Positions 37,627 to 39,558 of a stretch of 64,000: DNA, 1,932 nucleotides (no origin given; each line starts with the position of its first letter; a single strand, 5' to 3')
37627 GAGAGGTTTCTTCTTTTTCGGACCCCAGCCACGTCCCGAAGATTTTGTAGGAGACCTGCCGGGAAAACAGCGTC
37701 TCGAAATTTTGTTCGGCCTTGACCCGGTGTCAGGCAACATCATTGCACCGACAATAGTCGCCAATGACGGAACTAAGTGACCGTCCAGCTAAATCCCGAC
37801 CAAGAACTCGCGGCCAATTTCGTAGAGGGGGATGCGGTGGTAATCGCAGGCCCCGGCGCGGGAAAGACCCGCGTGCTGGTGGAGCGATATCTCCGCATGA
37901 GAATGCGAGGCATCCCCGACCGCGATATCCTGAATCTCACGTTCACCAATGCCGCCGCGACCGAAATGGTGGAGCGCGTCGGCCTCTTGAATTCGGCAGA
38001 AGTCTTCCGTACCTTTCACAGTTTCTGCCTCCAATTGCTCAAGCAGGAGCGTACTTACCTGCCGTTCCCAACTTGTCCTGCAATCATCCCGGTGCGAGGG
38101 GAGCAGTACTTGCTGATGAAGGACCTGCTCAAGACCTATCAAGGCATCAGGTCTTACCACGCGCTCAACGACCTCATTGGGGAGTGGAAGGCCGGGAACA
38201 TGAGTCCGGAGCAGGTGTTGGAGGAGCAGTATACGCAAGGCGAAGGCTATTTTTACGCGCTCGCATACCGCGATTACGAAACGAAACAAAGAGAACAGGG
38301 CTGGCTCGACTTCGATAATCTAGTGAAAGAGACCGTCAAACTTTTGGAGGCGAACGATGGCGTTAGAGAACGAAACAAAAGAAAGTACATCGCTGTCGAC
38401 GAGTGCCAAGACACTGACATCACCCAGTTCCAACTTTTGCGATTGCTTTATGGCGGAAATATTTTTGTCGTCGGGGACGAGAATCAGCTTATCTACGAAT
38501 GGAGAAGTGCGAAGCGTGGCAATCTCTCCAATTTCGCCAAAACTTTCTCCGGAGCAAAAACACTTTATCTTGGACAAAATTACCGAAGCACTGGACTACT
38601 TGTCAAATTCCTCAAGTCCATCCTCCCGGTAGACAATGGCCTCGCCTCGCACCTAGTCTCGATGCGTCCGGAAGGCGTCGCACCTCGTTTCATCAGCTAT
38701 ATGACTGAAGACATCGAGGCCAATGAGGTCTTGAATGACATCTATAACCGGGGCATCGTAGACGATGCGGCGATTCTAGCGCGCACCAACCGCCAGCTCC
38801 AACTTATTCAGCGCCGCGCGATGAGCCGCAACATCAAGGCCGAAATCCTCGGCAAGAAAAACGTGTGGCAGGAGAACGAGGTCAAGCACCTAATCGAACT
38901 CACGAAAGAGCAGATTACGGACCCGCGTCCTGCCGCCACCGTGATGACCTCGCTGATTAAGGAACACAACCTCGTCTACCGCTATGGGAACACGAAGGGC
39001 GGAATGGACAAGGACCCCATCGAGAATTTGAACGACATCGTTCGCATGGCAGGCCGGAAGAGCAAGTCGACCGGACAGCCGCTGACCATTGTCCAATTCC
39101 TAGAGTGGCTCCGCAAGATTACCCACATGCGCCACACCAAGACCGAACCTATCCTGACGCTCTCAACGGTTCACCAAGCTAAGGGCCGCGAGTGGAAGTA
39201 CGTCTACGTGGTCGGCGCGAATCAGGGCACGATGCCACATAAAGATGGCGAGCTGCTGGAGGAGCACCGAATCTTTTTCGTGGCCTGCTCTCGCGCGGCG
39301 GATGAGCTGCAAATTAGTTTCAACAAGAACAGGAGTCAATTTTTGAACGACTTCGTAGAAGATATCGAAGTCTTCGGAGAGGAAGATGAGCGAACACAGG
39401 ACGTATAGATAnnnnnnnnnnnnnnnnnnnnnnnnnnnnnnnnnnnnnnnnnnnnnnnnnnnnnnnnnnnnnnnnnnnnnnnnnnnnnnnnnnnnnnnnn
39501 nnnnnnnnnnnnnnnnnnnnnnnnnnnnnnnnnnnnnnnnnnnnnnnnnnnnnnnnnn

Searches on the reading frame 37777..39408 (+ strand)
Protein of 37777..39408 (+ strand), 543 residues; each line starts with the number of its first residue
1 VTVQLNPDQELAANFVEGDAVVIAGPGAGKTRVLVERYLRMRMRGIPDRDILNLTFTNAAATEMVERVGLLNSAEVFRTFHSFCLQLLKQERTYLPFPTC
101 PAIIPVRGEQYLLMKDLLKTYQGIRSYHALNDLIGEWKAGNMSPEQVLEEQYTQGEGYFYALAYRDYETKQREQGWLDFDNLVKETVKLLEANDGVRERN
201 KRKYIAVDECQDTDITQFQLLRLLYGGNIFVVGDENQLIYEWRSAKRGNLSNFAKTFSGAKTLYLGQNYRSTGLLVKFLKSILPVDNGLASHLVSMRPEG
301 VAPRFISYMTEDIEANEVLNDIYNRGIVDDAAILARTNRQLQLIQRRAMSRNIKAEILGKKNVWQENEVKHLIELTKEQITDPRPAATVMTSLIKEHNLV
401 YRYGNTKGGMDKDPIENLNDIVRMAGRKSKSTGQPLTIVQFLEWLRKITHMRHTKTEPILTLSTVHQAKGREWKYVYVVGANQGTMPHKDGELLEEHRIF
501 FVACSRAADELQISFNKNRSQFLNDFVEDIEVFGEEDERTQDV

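Call 13: search_protein_families(library=phrogs, proteins=[window:37777-39408:+], max_evalue=0.001)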
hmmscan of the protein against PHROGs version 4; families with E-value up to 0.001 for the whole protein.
window:37777-39408:+ (543 aa): 2 families
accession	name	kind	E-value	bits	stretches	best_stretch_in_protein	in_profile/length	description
phrog_1967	-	DNA, RNA and nucleotide metabolism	2.3e-91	308.6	1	1-526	149-679/776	DNA helicase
phrog_25205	-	unknown function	0.00051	19.4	0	175-273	155-256/607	-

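Call 14: search_protein_families(library=pfam, proteins=[window:37777-39408:+], max_evalue=0.001)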
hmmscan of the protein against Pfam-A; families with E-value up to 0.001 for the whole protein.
window:37777-39408:+ (543 aa): 6 families
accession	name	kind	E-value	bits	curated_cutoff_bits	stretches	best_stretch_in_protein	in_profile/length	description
PF00580.27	UvrD-helicase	-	1.1e-54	186.4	23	1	5-257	1-270/271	UvrD/REP helicase N-terminal domain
PF13361.12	UvrD_C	-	1.3e-27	97.6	25.6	2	410-517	233-349/350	UvrD-like helicase C-terminal domain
PF13245.12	AAA_19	-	3.8e-20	72.9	25.1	1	17-241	11-132/134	AAA domain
PF13538.12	UvrD_C_2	-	5.5e-08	33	27.4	1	461-511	3-49/52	UvrD-like helicase C-terminal domain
PF01443.25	Viral_helicase1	-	8.4e-07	29.5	21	0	448-513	165-226/228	Viral superfamily 1 RNA helicase core domain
PF13604.12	AAA_30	-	3.9e-05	23.9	27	0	4-70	1-68/191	AAA domain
